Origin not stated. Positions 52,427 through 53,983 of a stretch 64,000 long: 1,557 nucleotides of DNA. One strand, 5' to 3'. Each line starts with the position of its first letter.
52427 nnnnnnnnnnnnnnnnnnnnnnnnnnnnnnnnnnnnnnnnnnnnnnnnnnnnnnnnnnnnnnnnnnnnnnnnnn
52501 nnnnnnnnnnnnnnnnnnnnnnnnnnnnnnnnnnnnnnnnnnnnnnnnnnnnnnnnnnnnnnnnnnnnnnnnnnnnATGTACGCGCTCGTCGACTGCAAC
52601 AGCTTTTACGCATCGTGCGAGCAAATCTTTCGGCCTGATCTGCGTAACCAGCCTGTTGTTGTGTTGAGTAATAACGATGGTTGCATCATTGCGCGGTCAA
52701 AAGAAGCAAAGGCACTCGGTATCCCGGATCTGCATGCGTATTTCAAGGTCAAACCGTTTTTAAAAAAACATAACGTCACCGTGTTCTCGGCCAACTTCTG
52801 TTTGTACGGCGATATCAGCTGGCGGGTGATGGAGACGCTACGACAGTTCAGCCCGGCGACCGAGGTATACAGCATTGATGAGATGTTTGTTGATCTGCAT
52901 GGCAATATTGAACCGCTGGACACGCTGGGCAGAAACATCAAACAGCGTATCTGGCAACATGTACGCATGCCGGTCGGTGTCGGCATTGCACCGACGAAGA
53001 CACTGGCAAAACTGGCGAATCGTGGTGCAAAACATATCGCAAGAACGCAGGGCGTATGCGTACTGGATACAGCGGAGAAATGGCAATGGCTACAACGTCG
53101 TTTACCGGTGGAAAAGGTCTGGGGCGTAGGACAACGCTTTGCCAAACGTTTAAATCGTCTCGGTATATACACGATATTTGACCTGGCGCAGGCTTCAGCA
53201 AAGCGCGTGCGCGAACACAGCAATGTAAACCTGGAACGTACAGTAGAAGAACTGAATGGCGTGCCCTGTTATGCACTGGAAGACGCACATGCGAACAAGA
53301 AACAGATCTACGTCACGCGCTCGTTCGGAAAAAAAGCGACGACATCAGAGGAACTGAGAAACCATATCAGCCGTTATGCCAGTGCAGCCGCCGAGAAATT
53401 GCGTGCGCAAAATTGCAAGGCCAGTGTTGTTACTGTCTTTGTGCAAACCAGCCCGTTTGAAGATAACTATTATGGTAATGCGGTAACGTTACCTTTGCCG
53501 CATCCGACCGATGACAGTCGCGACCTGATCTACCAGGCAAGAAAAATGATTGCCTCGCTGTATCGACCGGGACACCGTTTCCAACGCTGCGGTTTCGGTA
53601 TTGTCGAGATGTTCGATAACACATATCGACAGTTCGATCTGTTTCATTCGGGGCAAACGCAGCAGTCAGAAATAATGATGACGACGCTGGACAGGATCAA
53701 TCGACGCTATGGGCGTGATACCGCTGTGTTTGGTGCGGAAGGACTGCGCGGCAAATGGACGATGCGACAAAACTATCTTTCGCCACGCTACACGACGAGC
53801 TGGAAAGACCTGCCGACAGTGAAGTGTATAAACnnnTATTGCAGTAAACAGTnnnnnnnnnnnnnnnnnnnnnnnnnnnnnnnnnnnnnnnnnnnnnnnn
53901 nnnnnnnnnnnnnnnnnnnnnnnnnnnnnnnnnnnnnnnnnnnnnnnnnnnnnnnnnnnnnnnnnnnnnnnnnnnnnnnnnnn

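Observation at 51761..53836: Short SRAP-like protein (MC... N-terminus) placed directly in front of umuDC, overlapping the umuD start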

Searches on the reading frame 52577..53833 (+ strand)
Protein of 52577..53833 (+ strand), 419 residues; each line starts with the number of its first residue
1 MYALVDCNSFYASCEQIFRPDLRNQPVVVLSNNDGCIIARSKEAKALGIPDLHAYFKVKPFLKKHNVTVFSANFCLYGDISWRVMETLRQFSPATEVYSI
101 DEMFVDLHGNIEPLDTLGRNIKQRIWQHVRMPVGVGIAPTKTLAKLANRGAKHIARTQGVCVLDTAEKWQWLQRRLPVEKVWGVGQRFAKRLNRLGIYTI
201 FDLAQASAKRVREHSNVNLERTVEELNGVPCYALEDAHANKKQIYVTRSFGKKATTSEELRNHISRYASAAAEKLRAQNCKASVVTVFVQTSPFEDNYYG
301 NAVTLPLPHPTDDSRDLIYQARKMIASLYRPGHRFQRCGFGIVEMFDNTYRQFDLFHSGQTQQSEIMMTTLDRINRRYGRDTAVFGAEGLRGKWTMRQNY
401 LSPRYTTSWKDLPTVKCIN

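Call 3: search_protein_families(library=pfam, proteins=[window:52577-53833:+], max_evalue=10)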
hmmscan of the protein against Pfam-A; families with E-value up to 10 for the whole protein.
window:52577-53833:+ (419 aa): 10 families
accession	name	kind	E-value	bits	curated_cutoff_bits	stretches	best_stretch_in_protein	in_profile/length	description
PF00817.25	IMS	-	2.9e-35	121.8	23.2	1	5-148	1-147/148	impB/mucB/samB family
PF13438.11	DUF4113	-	2.5e-22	79.1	24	1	367-415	3-51/51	Domain of unknown function (DUF4113)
PF11799.13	IMS_C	-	6.8e-20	72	20.7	1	241-355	1-109/109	impB/mucB/samB family C-terminal domain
PF11798.14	IMS_HHH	-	3.2e-05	24.3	24.4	1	175-197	10-32/32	IMS family HHH motif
PF10391.15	DNA_pol_lambd_f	-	0.0013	18.9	29.8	1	180-206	5-31/51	Fingers domain of DNA polymerase lambda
PF21999.2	IMS_HHH_1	-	0.021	15.7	27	1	183-210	5-32/53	DNA polymerase-iota, thumb domain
PF03538.19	VRP1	-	0.034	14.1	22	1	187-275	13-97/328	Salmonella virulence plasmid 28.1kDa A protein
PF11731.14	Cdd1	-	0.043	14.5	25.5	1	179-213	9-43/86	Pathogenicity locus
PF14520.12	HHH_5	-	0.059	14.3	27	1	180-213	6-39/57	Helix-hairpin-helix domain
PF00724.26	Oxidored_FMN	-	0.11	12.2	27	1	236-288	122-172/342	NADH:flavin oxidoreductase / NADH oxidase family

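Call 4: search_protein_families(library=ncbifam, proteins=[window:52577-53833:+], max_evalue=10)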
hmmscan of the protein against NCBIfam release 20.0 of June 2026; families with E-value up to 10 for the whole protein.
window:52577-53833:+ (419 aa): 13 families
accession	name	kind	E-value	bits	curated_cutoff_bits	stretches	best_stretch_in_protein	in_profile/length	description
NF002955.0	PRK03609.1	subfamily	3.3e-136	454.6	431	1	1-416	1-422/422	translesion error-prone DNA polymerase V subunit UmuC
NF002848.0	PRK03103.1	subfamily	5.9e-53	179.8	381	1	3-388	7-390/410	DNA polymerase IV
NF002492.0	PRK01810.1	equivalog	1.1e-46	159.4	399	1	5-392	15-398/412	DNA polymerase IV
NF002882.0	PRK03348.1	equivalog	3.6e-46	157.9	389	1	5-370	10-367/461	DNA polymerase IV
NF003015.0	PRK03858.1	subfamily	5.5e-45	154.1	367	1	6-383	13-380/399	DNA polymerase IV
NF002751.0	PRK02794.1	equivalog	1.5e-39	136.1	371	1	3-386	41-415/425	DNA polymerase IV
NF002677.0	PRK02406.1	equivalog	3.6e-34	118.4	256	1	5-294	11-299/357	DNA polymerase IV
NF002883.0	PRK03352.1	equivalog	7.4e-32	110.9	330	1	5-327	10-325/347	DNA polymerase IV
NF010731.0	PRK14133.1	equivalog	2.7e-30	105.8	362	1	5-302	8-298/352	DNA polymerase IV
NF002292.0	PRK01216.1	equivalog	7.1e-26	91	339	1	4-213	5-215/351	DNA polymerase IV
NF005636.0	PRK07395.1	subfamily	0.067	11.4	723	1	115-193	133-208/560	L-aspartate oxidase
TIGR03491.1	TIGR03491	subfamily_domain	0.069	12.1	97.45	1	178-216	214-252/462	TM0106 family RecB-like putative nuclease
NF008165.0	PRK10917.1-3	equivalog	0.16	10.4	711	1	175-219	7-51/692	ATP-dependent DNA helicase RecG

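Call 78: list_cluster_members(proteins=[window:52577-53833:+, window:52152-52574:+, window:50330-51136:-, window:49491-50327:-, window:45923-47377:+, window:61630-63606:-])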
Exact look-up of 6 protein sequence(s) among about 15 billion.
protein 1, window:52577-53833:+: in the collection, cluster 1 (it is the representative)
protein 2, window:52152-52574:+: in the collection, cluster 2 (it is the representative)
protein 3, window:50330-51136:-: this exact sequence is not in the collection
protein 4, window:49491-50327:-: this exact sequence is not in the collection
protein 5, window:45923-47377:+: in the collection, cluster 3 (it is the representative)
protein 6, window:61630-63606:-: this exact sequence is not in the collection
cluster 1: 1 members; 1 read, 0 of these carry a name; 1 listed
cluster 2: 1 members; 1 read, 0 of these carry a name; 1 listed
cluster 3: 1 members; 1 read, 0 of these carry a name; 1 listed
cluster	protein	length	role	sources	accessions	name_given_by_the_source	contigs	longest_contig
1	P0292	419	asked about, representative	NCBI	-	-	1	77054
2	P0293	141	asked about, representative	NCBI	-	-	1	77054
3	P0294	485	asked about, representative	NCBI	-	-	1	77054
